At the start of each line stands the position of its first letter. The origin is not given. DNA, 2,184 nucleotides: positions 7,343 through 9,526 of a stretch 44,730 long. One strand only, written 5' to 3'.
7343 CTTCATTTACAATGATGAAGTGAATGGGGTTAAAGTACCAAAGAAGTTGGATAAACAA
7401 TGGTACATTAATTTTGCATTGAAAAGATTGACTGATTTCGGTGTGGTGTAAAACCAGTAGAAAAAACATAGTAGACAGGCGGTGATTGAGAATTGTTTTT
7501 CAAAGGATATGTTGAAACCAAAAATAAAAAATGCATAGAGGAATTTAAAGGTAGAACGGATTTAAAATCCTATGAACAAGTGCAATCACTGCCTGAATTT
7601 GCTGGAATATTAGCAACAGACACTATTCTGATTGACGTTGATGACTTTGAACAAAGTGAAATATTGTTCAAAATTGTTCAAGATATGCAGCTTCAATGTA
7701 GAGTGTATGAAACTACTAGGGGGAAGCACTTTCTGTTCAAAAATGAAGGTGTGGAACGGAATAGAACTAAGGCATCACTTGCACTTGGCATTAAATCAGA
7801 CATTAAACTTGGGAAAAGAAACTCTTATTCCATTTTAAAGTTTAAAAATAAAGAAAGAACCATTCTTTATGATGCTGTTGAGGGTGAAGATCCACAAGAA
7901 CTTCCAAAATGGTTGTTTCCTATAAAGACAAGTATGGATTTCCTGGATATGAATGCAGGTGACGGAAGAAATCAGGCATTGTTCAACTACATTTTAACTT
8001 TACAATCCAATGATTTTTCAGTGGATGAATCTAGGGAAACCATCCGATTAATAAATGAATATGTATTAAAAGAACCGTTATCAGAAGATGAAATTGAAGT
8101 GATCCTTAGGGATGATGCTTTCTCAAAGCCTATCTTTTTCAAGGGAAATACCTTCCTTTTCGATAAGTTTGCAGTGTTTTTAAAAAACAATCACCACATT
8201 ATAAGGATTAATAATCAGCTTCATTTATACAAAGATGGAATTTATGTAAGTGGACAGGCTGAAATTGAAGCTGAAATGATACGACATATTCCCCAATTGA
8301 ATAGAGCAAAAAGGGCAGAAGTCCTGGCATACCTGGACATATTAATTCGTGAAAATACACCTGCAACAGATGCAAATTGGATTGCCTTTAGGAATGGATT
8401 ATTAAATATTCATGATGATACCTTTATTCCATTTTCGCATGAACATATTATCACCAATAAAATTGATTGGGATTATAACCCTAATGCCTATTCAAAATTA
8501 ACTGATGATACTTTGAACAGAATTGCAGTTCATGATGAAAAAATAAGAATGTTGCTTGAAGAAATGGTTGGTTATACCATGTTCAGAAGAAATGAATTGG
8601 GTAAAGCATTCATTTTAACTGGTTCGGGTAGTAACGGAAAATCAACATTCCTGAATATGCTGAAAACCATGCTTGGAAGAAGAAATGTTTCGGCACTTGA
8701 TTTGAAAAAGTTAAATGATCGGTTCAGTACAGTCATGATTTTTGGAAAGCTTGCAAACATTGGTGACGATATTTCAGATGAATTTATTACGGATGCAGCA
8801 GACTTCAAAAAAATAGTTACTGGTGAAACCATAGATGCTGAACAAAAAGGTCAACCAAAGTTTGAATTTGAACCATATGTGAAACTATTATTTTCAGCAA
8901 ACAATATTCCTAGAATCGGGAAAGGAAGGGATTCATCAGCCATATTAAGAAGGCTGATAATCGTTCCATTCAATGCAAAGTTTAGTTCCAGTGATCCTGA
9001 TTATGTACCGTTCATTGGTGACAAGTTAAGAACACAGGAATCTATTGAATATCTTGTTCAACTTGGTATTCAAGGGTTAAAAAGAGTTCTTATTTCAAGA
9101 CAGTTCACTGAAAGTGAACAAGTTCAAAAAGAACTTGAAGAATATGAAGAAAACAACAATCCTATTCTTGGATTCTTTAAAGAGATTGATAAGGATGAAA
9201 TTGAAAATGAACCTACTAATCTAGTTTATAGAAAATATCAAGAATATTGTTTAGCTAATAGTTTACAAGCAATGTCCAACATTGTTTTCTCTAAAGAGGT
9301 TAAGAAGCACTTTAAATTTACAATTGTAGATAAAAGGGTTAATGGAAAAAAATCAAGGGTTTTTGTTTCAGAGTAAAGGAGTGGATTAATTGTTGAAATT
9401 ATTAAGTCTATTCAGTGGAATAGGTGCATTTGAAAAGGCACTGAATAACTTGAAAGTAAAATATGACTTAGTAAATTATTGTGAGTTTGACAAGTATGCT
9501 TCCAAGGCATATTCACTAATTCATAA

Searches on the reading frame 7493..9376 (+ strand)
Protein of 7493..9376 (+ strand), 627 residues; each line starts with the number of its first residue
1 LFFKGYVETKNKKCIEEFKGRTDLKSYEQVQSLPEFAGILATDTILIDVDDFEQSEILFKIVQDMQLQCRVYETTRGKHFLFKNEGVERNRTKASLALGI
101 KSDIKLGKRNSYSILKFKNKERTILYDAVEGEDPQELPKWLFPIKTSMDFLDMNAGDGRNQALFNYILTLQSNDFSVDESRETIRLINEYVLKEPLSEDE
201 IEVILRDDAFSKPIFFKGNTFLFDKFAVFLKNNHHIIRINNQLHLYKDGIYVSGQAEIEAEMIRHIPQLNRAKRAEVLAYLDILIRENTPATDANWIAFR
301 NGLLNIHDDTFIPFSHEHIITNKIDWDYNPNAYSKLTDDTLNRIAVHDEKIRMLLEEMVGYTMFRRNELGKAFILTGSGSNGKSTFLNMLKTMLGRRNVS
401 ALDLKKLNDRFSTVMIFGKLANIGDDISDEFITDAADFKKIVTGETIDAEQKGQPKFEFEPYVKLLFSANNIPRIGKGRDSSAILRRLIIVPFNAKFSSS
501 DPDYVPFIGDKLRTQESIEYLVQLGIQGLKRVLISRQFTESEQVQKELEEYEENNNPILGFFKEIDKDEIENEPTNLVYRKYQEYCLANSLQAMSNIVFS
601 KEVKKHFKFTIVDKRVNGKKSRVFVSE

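Call 16: search_protein_families(library=phrogs, proteins=[window:7493-9376:+], max_evalue=0.001)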
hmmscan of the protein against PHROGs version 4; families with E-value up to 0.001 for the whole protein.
window:7493-9376:+ (627 aa): 12 families
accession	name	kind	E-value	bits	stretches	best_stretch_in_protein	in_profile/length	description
phrog_864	-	DNA, RNA and nucleotide metabolism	2.4e-204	682.9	1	2-625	8-621/1064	DNA primase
phrog_1829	-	DNA, RNA and nucleotide metabolism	4.1e-55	188.2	1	271-624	403-750/772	DNA primase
phrog_7601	-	unknown function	7.6e-46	157.8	1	355-608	5-255/289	-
phrog_6088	-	DNA, RNA and nucleotide metabolism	8.4e-43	147.8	1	287-614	423-751/772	DNA primase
phrog_1156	-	DNA, RNA and nucleotide metabolism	3.7e-42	145.9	1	286-625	473-821/855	DNA primase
phrog_2478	-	DNA, RNA and nucleotide metabolism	2.5e-27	96.4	1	293-624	505-835/854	DNA polymerase/primase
phrog_1883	-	DNA, RNA and nucleotide metabolism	4.4e-24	85.8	1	332-602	453-725/756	DNA helicase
phrog_16213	-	DNA, RNA and nucleotide metabolism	5.8e-21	75.4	1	237-494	251-519/732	DNA primase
phrog_16950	-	DNA, RNA and nucleotide metabolism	1.4e-17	63.9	1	275-623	460-830/843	DNA primase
phrog_12939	-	DNA, RNA and nucleotide metabolism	2.6e-10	41.6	1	337-454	176-298/368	DNA primase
phrog_2249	-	DNA, RNA and nucleotide metabolism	1.1e-05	25.3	1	243-605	403-758/802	DNA primase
phrog_25243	-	DNA, RNA and nucleotide metabolism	2.8e-05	23.6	1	377-486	230-344/610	DNA primase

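Call 43: search_protein_families(library=pfam, proteins=[window:7493-9376:+], max_evalue=0.01)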
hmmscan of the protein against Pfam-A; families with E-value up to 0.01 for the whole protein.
window:7493-9376:+ (627 aa): 4 families
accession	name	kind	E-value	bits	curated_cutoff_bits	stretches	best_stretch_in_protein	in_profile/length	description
PF19263.5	DUF5906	-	6.9e-23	81.9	27.6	1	375-480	1-108/114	Family of unknown function (DUF5906)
PF08706.16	D5_N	-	2.3e-10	41.4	22.4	1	234-343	52-142/145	D5 N terminal like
PF03288.22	Pox_D5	-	3.3e-06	27.9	21.4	1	554-610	2-62/86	Poxvirus D5 protein-like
PF02257.21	RFX_DNA_binding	-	0.0088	17.1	27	0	574-609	21-56/79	RFX DNA-binding domain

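Call 55: find_related_loci(query=window:7493-9376:+, collection=viral_contigs, flank=10000)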
Query window:7493-9376:+ (627 aa) in viral_contigs; peptide patterns used: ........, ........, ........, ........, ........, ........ (x = any residue, [..] = any of these).
307 stretches matched a pattern; 128 encode a relative of the query (tblastn E <= 1e-3); the best 80 are kept; 80 distinct loci.
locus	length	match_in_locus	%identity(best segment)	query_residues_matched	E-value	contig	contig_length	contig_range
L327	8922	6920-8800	81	1-627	0e+0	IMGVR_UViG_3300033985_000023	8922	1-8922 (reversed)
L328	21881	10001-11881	81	1-627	0e+0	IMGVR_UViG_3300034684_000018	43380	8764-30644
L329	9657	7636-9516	82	1-627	0e+0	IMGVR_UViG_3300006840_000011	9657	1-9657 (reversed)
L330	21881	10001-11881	83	1-627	0e+0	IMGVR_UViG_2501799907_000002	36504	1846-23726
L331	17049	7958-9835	82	1-626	0e+0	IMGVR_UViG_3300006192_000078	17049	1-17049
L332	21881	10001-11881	83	1-627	0e+0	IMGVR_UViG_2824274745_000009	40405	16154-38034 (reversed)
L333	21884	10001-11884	82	1-627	0e+0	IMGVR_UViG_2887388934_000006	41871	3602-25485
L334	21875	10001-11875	81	1-625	0e+0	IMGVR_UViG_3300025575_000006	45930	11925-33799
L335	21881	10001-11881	81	1-627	0e+0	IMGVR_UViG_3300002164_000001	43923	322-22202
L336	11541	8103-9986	79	1-627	0e+0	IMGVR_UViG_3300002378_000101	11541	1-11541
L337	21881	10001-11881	75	1-625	0e+0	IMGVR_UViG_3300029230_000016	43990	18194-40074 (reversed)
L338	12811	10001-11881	76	1-625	0e+0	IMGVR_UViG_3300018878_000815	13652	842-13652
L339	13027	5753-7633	74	1-625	0e+0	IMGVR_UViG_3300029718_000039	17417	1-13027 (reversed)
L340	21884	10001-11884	75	1-625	0e+0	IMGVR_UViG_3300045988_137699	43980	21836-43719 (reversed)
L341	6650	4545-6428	74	1-625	0e+0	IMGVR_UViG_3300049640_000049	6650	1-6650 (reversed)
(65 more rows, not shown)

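Call 70: search_solved_structures(query=window:7493-9376:+, max_evalue=1, show_alignments=2)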
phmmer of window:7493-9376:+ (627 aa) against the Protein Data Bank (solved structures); distinct sequences matched with E-value up to 1: 1.
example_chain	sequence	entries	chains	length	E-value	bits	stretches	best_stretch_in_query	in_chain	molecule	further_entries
7ola_A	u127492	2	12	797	1.7e-38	135.9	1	243-606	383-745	DNA primase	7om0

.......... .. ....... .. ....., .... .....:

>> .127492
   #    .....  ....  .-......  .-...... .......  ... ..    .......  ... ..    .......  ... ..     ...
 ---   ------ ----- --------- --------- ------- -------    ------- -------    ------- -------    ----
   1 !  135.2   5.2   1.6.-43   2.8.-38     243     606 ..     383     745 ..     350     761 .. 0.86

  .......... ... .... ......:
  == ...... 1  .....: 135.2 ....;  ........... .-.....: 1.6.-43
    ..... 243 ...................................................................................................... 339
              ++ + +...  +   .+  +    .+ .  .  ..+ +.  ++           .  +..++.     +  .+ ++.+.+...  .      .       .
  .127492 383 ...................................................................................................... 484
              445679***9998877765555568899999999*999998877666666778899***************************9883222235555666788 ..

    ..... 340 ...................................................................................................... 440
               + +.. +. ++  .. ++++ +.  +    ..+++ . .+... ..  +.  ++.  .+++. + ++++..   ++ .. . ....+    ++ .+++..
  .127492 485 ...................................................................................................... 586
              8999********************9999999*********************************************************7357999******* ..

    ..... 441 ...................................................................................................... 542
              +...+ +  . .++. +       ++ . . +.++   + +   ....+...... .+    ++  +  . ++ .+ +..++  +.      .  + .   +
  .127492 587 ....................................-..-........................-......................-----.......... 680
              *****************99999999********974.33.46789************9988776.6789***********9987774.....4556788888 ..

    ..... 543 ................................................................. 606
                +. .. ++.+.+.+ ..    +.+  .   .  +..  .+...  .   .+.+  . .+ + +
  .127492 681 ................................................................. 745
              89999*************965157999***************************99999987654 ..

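Call 87: find_homologous_proteins(query=window:7493-9376:+, max_evalue=1e-30)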
Query window:7493-9376:+ (627 aa): 8000 proteins with E <= 1e-30 among 8000 candidates; the best 120 are listed.
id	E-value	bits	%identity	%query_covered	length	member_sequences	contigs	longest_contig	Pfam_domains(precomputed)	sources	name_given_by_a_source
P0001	0.0e+0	1400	100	100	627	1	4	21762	PF19263.6,PF08706.17,PF03288.23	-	-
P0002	0.0e+0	1398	100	100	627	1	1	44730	PF19263.6,PF08706.17,PF03288.23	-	-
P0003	0.0e+0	1283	91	100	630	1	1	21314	PF19263.6,PF08706.17,PF03288.23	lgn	-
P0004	0.0e+0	1217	85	100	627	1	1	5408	PF19263.6,PF08706.17,PF03288.23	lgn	-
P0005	0.0e+0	1217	85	100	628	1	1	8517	PF19263.6,PF08706.17,PF03288.23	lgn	-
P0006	0.0e+0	1214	85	100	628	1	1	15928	PF19263.6,PF08706.17,PF03288.23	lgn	-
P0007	0.0e+0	1213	84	100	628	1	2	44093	PF19263.6,PF08706.17,PF03288.23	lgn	-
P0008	0.0e+0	1212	85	100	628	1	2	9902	PF19263.6,PF08706.17,PF03288.23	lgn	-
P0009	0.0e+0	1211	84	100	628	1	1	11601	PF19263.6,PF08706.17,PF03288.23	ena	-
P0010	0.0e+0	1211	84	100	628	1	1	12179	PF19263.6,PF08706.17,PF03288.23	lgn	-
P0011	0.0e+0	1209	85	100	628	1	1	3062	PF19263.6,PF08706.17,PF03288.23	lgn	-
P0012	0.0e+0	1209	85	100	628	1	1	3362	PF19263.6,PF08706.17,PF03288.23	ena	-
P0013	0.0e+0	1208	84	100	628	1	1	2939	PF19263.6,PF08706.17,PF03288.23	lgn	-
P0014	0.0e+0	1208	84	100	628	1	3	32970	PF19263.6,PF08706.17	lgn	-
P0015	0.0e+0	1208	85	100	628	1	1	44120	PF19263.6,PF08706.17,PF03288.23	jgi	jgi:putative DNA primase/helicase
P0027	0.0e+0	1196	83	100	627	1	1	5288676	PF19263.6,PF08706.17,PF03288.23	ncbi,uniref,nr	ncbi:phage/plasmid primase, P4 family [Paenibacillus lentus]|uniref:DNA primase n=1 Tax=Paenibacillu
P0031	0.0e+0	1189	83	100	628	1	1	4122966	PF19263.6,PF08706.17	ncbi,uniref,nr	ncbi:phage/plasmid primase, P4 family [Tepidibacter hydrothermalis]|uniref:Phage/plasmid primase, P4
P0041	0.0e+0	1179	82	100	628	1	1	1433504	PF19263.6,PF08706.17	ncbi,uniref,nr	ncbi:phage/plasmid primase, P4 family [Vallitalea guaymasensis]|uniref:phage/plasmid primase, P4 fam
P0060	0.0e+0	1116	78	100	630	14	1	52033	PF02257.22,PF19263.6,PF08706.17,PF03288.23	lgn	-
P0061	0.0e+0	1110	79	96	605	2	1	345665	PF19263.6,PF08706.17,PF03288.23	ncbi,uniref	ncbi:phage/plasmid primase, P4 family [Chryseomicrobium palamuruense]|uniref:Phage/plasmid primase, 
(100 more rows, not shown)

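Call 89: find_encoding_contigs(protein=P0060, flank=10000, max_places=1)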
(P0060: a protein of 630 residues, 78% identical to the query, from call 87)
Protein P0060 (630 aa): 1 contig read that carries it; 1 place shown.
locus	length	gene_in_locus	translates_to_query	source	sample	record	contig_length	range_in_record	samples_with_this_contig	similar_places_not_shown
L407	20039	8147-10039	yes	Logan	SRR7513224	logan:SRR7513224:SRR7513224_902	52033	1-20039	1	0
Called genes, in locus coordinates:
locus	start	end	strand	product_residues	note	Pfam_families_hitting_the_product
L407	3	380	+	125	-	?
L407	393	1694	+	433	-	PF00176:SNF2-rel_dom, PF00271:Helicase_C (weak)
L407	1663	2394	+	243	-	PF01464:SLT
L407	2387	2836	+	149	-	-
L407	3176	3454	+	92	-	-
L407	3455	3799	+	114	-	-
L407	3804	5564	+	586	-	PF12705:PDDEXK_1, PF13479:AAA_24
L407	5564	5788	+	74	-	-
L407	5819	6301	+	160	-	PF05037:DUF669 (weak)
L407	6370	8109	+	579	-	-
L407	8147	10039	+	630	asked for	PF08706:D5_N, PF19263:DUF5906, PF02257:RFX_DNA_binding (weak), PF03288:Pox_D5 (weak)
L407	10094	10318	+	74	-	-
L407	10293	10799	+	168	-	PF13353:Fer4_12, PF04055:Radical_SAM (weak)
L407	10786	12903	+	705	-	PF03477:ATP-cone, PF13597:NRDD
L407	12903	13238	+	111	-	PF03819:MazG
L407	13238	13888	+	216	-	PF02511:Thy1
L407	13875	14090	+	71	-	-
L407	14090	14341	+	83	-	-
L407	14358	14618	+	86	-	-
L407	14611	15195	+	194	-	-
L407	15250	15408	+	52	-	-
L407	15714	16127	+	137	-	PF07374:DUF1492, PF04545:Sigma70_r4 (weak)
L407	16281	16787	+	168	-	PF03592:Terminase_2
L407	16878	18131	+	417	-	PF04466:Terminase_3, PF17288:Terminase_3C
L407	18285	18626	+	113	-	-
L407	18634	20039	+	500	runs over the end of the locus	PF05133:SPP1_portal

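Call 90: find_encoding_contigs(protein=P0027, flank=10000, max_places=1)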
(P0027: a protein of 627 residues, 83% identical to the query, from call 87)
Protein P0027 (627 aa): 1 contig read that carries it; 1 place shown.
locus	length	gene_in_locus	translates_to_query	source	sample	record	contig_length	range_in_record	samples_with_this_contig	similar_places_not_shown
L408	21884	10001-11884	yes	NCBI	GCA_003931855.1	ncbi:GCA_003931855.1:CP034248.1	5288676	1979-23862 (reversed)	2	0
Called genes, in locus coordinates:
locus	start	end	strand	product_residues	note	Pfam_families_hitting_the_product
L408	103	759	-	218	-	PF01381:HTH_3, PF12844:HTH_19, PF13443:HTH_26, PF00717:Peptidase_S24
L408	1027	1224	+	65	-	PF12844:HTH_19, PF01381:HTH_3, PF13443:HTH_26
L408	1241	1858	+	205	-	PF10263:SprT-like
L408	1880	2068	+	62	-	-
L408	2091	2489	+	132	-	PF04814:HNF-1_N (weak), PF12844:HTH_19, PF13560:HTH_31, PF20317:HTH_60 (faint), PF01381:HTH_3, PF13443:HTH_26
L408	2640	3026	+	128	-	-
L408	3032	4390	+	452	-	PF00176:SNF2-rel_dom, PF00271:Helicase_C (weak)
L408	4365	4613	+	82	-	-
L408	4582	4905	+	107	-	-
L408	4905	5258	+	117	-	PF13392:HNH_3 (weak)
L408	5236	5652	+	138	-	-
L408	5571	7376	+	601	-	PF12705:PDDEXK_1, PF13479:AAA_24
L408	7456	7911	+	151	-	PF05037:DUF669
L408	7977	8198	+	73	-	-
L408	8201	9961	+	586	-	-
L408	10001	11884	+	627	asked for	PF08706:D5_N, PF19263:DUF5906, PF03288:Pox_D5 (weak)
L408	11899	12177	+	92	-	PF07659:DUF1599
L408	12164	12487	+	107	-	PF03819:MazG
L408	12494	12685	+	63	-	-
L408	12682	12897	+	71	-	-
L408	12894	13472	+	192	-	-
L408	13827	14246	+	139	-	PF07374:DUF1492, PF04545:Sigma70_r4 (weak)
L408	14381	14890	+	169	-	PF16677:GP3_package (weak), PF01527:HTH_Tnp_1 (faint)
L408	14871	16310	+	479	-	PF17289:Terminase_6C (faint), PF22530:Terminase-T7_RNaseH-like (weak)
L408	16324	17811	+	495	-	PF05133:SPP1_portal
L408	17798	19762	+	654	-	PF04233:Phage_Mu_F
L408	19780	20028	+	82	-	-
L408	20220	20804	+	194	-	PF06810:Phage_scaffold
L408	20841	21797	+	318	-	-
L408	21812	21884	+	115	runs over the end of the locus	-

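Call 98: predict_structure(alignment_id=A3)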
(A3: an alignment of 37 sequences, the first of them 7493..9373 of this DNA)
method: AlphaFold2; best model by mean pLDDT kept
length: 627 residues; sequences in the alignment: 37
mean_pLDDT: 58.8   pTM: 0.35
mean pLDDT of the five models: 58.8, 58.3, 56.6, 55.7, 52.2
residues with pLDDT >= 90: 37; 70-90: 211; 50-70: 148; < 50: 231
segments of 3 or more residues with pLDDT < 50: 1-10, 19-21, 207-258, 364-498, 503-509, 536-549
pLDDT, mean of each block of 10 residues (from residue 1): 38 52 51 56 85 92 89 89 85 89 79 71 76 76 81 61 68 79 86 74 52 29 38 38 34 46 55 55 51 64 79 60 68 80 65 65 42 27 35 32 29 22 24 31 29 25 27 27 26 37 47 68 77 49 43 63 83 89 87 84 85 82 86
secondary structure, 60 per line:
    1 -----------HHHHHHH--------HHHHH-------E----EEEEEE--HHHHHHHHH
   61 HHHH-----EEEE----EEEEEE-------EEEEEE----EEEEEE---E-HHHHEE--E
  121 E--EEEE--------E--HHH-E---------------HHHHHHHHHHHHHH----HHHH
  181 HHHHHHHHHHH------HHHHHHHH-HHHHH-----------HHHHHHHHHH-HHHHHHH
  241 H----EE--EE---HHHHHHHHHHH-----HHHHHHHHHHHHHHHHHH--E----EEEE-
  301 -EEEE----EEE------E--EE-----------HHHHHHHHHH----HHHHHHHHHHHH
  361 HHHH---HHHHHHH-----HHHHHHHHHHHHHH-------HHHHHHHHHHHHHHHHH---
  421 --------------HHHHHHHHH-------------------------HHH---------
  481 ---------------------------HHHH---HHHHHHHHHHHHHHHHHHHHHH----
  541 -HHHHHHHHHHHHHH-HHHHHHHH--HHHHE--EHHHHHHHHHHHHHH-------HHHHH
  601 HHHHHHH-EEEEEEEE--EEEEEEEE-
elements in order: H12-18 H27-31 E44-49 H52-64 E70-73 E78-83 E91-96 E101-106 H112-115 E124-127 H159-172 H177-191 H198-205 H207-211 H223-232 H234-241 H255-265 H271-288 E296-299 E302-305 E310-312 H335-344 H349-364 H368-374 H380-393 H401-417 H435-443 H508-511 H515-536 H542-555 H557-564 H567-570 H575-588 H596-607 E609-616 E619-626

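Call 101: fold_search(model_id=the predicted structure, library=pdb)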
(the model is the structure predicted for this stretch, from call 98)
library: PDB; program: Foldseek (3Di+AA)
matches with E <= 10: 314; with E <= 0.001: 5
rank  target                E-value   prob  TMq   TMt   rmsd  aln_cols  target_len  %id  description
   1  7ola_C                7.3e-06  1.00  0.24  0.33  19.4       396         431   24  Structure of Primase-Helicase in SaPI5 (released 2022-07-13)
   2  7ola_A                8.8e-05  1.00  0.22  0.30  21.3       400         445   25  Structure of Primase-Helicase in SaPI5 (released 2022-07-13)
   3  7ola_B                1.4e-04  1.00  0.23  0.30  20.6       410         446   24  Structure of Primase-Helicase in SaPI5 (released 2022-07-13)
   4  7om0_A                1.6e-04  1.00  0.23  0.31  20.1       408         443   24  Structure of Primase-Helicase in SaPI5 (released 2022-07-13)
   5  7om0_D                1.8e-04  1.00  0.23  0.31  19.7       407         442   24  Structure of Primase-Helicase in SaPI5 (released 2022-07-13)
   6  8hwg_A                1.2e-03  1.00  0.14  0.21   8.5       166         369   17  D5 ATPrS-ADP-ssDNA form (released 2024-01-10)
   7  8hwh_B                1.6e-03  0.99  0.13  0.20   8.8       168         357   17  Cryo-EM Structure of D5 Apo-ssDNA form (released 2024-01-10)
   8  7ola_D                1.8e-03  1.00  0.23  0.37  15.4       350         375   24  Structure of Primase-Helicase in SaPI5 (released 2022-07-13)
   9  8hwc_F                2.0e-03  0.99  0.13  0.22   9.3       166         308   17  Cryo-EM Structure of D5 Apo (released 2024-01-10)
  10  8hwd_E                2.0e-03  0.97  0.13  0.27  11.2       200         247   18  Cryo-EM Structure of D5 ADP form (released 2024-01-10)
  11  8xj8_F                2.1e-03  0.99  0.12  0.22   9.8       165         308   18  The Cryo-EM structure of MPXV E5 C-terminal in complex with DNA (released 2024-05-01)
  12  8hwg_C                2.4e-03  1.00  0.14  0.22   8.2       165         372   17  D5 ATPrS-ADP-ssDNA form (released 2024-01-10)
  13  8hwh_A                2.8e-03  0.99  0.13  0.21   8.7       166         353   18  Cryo-EM Structure of D5 Apo-ssDNA form (released 2024-01-10)
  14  8xj7_D                3.5e-03  0.99  0.13  0.17   8.5       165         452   17  The Cryo-EM structure of MPXV E5 in complex with DNA (released 2024-05-01)
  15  8xj7_C                3.7e-03  0.99  0.13  0.18   8.4       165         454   17  The Cryo-EM structure of MPXV E5 in complex with DNA (released 2024-05-01)
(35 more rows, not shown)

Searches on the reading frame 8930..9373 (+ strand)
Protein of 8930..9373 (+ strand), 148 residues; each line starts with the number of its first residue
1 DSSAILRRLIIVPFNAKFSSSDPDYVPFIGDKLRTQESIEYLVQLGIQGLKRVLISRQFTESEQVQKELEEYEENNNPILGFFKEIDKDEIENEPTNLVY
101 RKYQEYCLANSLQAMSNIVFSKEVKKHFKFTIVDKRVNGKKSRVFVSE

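Call 81: predict_structure(protein=window:8930-9373:+)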
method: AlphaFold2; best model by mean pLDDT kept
length: 148 residues; sequences in the alignment: 1
mean_pLDDT: 44.9   pTM: 0.35
mean pLDDT of the five models: 44.9, 39.6, 36.2, 36.0, 35.1
residues with pLDDT >= 90: 0; 70-90: 0; 50-70: 51; < 50: 97
segments of 3 or more residues with pLDDT < 50: 1-43, 49-61, 76-92, 95-97, 119-121, 135-148
pLDDT, mean of each block of 10 residues (from residue 1): 27 31 33 41 50 43 54 48 43 49 55 53 52 49 46
secondary structure, 60 per line:
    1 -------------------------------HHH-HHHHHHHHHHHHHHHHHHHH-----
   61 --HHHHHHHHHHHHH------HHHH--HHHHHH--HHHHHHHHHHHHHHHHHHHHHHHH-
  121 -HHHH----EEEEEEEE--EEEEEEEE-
elements in order: H36-55 H63-75 H82-85 H88-93 H96-119 H122-125 E130-137 E140-147
